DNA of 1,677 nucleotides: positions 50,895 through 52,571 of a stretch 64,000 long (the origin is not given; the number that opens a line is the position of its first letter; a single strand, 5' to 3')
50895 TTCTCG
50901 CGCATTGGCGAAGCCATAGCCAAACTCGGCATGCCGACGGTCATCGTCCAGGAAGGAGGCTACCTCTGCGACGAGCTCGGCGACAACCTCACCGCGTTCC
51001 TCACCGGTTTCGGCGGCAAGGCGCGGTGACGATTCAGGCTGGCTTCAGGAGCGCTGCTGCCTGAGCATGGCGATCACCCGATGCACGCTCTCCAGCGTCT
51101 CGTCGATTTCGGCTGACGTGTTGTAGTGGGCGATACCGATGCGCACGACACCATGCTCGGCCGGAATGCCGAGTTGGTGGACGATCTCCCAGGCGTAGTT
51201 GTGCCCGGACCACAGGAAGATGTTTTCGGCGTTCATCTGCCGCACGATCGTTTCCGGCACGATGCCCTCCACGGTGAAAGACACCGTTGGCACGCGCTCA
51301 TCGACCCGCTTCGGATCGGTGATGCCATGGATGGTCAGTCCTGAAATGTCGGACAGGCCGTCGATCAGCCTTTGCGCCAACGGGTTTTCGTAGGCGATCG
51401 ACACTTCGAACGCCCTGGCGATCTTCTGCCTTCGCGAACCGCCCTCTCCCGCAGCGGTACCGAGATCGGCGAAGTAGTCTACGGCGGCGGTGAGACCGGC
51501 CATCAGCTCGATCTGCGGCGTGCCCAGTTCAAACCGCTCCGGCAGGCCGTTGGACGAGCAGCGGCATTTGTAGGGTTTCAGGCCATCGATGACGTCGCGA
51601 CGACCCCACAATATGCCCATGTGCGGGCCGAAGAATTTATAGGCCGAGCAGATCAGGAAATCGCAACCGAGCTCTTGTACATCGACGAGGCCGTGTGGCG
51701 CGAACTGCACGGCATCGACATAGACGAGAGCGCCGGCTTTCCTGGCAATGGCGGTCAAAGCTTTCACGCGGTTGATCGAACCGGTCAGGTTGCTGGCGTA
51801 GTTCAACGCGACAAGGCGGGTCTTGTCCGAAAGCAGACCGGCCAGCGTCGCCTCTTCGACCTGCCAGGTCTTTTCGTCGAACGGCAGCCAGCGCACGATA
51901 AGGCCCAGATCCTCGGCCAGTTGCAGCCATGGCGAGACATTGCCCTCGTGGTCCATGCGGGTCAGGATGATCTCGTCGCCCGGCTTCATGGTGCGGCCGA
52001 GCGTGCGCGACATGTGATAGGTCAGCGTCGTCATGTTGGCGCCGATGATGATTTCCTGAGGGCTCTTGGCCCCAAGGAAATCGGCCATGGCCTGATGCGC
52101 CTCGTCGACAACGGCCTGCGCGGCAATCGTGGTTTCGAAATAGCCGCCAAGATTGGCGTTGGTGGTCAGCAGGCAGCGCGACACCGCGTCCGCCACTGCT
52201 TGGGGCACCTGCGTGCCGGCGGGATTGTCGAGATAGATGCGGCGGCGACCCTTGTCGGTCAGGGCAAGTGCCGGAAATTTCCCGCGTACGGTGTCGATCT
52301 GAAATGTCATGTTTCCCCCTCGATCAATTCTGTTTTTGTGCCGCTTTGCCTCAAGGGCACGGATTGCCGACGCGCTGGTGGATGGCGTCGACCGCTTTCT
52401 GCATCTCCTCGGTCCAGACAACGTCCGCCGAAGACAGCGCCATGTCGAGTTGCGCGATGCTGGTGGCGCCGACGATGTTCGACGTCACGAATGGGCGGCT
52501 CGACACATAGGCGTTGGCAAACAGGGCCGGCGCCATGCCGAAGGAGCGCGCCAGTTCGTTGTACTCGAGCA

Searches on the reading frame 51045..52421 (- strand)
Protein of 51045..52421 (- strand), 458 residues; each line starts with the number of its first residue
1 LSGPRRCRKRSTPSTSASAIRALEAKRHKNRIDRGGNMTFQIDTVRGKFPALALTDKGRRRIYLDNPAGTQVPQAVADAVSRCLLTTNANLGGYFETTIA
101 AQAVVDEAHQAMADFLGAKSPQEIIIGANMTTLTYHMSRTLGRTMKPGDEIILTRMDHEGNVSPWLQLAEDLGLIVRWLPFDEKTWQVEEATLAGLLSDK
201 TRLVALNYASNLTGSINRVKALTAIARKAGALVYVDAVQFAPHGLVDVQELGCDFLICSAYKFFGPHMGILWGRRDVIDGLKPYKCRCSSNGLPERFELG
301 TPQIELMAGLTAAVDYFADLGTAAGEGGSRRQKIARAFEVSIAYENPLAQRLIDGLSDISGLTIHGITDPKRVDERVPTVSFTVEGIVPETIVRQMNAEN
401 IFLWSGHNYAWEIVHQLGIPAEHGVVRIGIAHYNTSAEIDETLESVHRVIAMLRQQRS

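Call 45: search_protein_families(library=pfam, proteins=[window:51045-52421:-], max_evalue=0.00001)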
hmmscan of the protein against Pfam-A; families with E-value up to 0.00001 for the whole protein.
window:51045-52421:- (458 aa): 2 families
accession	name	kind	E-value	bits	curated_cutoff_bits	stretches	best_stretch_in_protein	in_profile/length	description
PF00266.25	Aminotran_5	-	3e-69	234.2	21.5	1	62-440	1-369/371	Aminotransferase class-V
PF01053.26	Cys_Met_Meta_PP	-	7.2e-08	31.8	27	1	140-273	83-209/381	Cys/Met metabolism PLP-dependent enzyme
